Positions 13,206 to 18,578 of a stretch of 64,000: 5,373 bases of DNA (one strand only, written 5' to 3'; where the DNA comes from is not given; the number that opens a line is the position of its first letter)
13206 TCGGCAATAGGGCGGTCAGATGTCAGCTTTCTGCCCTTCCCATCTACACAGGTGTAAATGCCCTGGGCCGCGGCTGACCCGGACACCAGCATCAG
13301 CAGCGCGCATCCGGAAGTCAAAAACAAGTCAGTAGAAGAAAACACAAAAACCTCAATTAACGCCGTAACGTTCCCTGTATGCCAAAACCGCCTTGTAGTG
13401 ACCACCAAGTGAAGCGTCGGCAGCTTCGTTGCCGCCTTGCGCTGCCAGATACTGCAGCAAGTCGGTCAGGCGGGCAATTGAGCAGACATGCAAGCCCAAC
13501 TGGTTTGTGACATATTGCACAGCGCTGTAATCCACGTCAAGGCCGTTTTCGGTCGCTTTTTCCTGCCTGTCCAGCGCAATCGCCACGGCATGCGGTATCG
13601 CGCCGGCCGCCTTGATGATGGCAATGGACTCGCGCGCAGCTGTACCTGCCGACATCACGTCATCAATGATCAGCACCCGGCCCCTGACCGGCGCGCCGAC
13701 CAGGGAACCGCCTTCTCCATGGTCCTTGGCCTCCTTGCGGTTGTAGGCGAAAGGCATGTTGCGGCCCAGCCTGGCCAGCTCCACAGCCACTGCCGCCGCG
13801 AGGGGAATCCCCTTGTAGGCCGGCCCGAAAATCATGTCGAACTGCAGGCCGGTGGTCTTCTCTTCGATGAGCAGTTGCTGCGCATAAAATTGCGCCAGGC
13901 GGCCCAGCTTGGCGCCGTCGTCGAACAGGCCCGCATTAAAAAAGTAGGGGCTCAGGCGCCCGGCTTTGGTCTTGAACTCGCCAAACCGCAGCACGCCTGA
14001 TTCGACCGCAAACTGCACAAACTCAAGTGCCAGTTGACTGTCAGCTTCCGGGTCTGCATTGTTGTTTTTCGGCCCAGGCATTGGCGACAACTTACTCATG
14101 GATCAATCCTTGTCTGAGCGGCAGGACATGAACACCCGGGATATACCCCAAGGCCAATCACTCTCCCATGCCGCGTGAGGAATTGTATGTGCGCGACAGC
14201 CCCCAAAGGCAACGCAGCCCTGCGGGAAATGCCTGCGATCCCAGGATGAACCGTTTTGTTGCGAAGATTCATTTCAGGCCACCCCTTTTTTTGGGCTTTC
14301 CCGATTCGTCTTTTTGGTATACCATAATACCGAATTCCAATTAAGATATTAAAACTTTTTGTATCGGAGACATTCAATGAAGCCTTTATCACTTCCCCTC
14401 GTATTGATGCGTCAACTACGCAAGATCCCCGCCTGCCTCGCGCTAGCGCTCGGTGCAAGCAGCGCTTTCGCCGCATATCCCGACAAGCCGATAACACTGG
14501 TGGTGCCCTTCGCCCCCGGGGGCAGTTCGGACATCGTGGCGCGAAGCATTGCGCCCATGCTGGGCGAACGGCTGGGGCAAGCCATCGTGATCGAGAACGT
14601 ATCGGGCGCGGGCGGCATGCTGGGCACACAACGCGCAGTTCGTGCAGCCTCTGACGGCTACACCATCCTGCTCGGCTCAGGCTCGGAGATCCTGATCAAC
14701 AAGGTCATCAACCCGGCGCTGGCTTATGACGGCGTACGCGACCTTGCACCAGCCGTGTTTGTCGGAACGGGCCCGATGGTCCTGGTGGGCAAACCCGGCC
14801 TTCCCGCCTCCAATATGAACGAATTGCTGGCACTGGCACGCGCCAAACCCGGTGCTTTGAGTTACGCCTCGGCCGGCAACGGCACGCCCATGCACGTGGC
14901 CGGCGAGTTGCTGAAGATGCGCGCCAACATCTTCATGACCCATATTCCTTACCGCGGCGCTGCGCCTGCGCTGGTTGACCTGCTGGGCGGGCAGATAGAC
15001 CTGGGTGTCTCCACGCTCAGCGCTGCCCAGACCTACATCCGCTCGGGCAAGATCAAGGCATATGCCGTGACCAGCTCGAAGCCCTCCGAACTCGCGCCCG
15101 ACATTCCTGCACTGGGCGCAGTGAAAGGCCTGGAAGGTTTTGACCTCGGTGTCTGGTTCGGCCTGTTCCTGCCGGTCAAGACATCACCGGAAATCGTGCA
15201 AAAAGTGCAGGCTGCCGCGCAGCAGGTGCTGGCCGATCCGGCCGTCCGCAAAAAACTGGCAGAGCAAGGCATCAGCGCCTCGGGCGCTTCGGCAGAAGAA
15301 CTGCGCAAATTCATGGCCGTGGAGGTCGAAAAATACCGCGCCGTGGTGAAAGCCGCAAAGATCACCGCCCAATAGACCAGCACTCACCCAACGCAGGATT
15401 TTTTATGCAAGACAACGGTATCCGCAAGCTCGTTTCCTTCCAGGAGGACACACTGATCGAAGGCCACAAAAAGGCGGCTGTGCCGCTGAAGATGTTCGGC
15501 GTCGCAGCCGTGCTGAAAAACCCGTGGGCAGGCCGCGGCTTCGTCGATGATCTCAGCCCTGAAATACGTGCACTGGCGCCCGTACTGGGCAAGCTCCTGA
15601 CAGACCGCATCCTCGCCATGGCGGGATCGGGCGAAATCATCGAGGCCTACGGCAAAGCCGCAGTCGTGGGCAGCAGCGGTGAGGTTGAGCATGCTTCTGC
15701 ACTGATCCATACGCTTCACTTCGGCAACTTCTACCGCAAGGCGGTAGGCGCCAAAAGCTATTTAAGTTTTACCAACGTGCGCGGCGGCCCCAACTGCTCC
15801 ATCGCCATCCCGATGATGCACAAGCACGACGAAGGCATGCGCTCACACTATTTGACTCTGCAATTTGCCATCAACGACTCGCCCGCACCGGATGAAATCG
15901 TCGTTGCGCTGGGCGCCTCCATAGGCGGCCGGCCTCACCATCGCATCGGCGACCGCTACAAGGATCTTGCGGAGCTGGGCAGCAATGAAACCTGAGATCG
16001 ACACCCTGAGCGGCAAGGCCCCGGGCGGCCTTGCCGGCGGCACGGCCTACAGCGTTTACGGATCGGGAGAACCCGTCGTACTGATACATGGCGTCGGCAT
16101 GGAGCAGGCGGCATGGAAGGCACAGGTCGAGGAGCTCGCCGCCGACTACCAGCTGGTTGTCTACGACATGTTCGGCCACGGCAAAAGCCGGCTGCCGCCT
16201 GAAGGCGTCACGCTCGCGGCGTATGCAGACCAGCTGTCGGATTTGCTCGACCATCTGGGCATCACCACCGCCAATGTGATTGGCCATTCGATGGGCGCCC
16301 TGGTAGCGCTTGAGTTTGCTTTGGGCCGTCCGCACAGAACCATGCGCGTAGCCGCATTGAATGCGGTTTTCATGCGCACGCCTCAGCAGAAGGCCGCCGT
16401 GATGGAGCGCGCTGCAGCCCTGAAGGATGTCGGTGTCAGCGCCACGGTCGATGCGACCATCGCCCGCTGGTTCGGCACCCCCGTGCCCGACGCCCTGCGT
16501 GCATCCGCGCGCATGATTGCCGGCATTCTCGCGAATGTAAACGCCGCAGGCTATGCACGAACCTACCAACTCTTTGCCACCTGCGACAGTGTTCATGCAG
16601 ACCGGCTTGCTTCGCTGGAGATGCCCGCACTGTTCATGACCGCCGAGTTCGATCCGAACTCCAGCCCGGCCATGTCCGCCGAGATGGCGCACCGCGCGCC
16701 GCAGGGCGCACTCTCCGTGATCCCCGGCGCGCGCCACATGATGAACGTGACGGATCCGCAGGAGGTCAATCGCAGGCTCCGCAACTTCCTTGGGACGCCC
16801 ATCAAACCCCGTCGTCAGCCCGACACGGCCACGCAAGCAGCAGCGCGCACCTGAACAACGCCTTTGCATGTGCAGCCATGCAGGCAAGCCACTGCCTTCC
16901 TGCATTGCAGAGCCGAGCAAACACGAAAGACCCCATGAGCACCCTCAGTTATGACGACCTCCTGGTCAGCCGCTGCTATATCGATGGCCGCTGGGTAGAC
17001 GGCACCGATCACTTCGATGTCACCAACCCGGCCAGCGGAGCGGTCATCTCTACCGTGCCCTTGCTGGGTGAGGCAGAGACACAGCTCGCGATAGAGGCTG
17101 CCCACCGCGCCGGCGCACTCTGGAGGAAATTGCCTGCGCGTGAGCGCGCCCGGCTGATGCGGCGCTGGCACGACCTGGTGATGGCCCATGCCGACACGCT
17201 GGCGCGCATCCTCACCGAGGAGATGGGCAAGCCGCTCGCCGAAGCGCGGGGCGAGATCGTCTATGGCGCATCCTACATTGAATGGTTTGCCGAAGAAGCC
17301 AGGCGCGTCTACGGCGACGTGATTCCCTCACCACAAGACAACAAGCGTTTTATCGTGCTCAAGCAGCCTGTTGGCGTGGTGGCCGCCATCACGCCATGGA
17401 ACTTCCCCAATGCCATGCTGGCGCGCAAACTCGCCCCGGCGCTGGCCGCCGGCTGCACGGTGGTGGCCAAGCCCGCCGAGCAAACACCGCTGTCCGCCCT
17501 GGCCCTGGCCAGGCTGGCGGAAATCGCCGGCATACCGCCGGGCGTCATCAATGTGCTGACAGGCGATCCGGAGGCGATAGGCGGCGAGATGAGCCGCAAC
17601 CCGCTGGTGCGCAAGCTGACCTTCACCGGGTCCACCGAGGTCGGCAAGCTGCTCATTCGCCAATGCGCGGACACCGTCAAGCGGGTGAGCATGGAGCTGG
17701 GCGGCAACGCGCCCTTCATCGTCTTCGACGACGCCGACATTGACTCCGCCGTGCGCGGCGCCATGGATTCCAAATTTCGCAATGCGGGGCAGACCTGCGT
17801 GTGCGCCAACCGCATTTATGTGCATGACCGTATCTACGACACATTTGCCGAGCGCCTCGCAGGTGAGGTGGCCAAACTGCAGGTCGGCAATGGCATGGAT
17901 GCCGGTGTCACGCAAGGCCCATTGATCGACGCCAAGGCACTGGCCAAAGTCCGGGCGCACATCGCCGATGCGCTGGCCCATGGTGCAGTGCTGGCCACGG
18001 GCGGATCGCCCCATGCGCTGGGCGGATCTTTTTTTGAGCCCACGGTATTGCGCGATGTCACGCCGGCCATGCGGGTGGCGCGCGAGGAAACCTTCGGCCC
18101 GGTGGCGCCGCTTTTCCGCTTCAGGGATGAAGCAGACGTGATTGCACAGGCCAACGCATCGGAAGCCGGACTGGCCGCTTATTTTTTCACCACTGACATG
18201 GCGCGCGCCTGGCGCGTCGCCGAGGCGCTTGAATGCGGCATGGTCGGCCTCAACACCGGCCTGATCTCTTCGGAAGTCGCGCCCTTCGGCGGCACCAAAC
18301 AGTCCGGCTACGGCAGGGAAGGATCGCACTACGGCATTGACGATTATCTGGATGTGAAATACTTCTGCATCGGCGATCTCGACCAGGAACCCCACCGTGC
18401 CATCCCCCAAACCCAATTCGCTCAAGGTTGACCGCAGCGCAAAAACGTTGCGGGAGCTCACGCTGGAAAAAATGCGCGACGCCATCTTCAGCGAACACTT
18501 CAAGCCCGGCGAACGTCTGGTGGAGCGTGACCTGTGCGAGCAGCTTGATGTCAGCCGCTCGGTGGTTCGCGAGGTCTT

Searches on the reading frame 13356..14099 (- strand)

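Call 85: search_protein_families(library=pfam, proteins=[window:13356-14099:-], max_evalue=0.001)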
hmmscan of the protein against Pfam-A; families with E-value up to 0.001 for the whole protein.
window:13356-14099:- (248 aa): 1 family
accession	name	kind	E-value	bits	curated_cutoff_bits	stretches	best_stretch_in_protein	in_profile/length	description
PF00156.33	Pribosyltran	-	1.9e-09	37.5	26.3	1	73-184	19-133/158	Phosphoribosyl transferase domain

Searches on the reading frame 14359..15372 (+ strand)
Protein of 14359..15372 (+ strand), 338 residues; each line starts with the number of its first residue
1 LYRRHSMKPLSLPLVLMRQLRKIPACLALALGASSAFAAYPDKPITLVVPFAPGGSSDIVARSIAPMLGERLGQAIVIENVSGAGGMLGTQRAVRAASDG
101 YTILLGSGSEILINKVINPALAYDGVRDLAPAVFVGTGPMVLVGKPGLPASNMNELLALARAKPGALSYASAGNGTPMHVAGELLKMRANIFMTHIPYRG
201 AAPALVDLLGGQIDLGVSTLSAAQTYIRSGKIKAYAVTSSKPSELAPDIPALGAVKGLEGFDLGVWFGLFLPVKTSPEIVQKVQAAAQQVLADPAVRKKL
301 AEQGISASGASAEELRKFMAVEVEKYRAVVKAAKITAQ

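Call 85: search_protein_families(library=pfam, proteins=[window:14359-15372:+], max_evalue=0.001)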
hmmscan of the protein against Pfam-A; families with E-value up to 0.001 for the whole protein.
window:14359-15372:+ (338 aa): 1 family
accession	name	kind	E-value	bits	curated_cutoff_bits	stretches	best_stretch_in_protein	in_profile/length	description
PF03401.19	TctC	-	1.9e-67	228.1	27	1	60-333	1-272/274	Tripartite tricarboxylate transporter family receptor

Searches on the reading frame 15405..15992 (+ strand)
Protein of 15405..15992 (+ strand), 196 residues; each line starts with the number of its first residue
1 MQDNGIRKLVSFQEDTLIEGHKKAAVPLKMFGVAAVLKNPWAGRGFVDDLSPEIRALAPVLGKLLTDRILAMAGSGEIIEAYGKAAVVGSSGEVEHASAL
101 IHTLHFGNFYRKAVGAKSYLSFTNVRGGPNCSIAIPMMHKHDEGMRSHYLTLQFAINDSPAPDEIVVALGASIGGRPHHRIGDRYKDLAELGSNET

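Call 85: search_protein_families(library=pfam, proteins=[window:15405-15992:+], max_evalue=0.001)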
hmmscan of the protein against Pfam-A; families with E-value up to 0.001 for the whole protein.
window:15405-15992:+ (196 aa): 1 family
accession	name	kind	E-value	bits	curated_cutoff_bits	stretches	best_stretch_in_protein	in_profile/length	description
PF06684.16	AA_synth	-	1.5e-69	233.4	27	1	6-182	1-175/175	Amino acid synthesis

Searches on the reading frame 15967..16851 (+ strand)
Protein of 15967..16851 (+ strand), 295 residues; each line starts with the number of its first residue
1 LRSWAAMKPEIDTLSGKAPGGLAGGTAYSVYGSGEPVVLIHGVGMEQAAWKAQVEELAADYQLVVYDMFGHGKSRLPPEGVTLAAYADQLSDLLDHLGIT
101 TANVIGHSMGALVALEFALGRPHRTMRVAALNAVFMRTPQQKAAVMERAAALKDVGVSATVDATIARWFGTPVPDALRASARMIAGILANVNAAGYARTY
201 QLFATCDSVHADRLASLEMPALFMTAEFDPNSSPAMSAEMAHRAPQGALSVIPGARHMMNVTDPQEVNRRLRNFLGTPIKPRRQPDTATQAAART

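Call 85: search_protein_families(library=pfam, proteins=[window:15967-16851:+], max_evalue=0.001)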
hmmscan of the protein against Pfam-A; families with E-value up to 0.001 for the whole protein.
window:15967-16851:+ (295 aa): 5 families
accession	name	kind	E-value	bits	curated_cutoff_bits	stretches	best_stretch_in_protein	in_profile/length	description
PF00561.26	Abhydrolase_1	-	9.6e-24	84.8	25.8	1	36-264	2-245/245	alpha/beta hydrolase fold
PF12697.13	Abhydrolase_6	-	2.7e-22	80.9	26.3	1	37-269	1-216/217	Alpha/beta hydrolase family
PF12146.15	Hydrolase_4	-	6.8e-16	58.7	27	1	37-259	7-234/239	Serine aminopeptidase, S33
PF00975.26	Thioesterase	-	1.4e-06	29.1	26.4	1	37-199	3-157/226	Thioesterase domain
PF06028.17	DUF915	-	0.00095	19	22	0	90-118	93-121/255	Alpha/beta hydrolase of unknown function (DUF915)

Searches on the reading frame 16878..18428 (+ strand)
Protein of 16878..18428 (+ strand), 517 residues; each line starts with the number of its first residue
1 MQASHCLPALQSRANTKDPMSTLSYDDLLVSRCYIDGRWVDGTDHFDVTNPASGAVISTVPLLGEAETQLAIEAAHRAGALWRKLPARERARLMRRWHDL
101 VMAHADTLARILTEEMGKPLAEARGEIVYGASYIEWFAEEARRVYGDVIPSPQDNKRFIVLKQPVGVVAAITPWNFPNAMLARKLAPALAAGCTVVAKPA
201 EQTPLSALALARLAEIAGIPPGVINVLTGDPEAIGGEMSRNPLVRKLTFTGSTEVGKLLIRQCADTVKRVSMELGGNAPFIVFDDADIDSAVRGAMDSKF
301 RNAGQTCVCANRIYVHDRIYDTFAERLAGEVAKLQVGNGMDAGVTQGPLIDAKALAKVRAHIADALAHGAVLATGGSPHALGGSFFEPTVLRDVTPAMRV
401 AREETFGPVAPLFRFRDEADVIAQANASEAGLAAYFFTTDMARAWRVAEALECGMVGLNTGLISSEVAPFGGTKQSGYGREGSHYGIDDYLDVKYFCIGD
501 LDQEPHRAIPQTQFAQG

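Call 85: search_protein_families(library=pfam, proteins=[window:16878-18428:+], max_evalue=0.001)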
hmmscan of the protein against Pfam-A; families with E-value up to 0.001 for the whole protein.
window:16878-18428:+ (517 aa): 1 family
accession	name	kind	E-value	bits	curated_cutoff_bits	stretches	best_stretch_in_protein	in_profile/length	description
PF00171.27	Aldedh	-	3.2e-171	570.4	23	1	39-495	1-460/461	Aldehyde dehydrogenase family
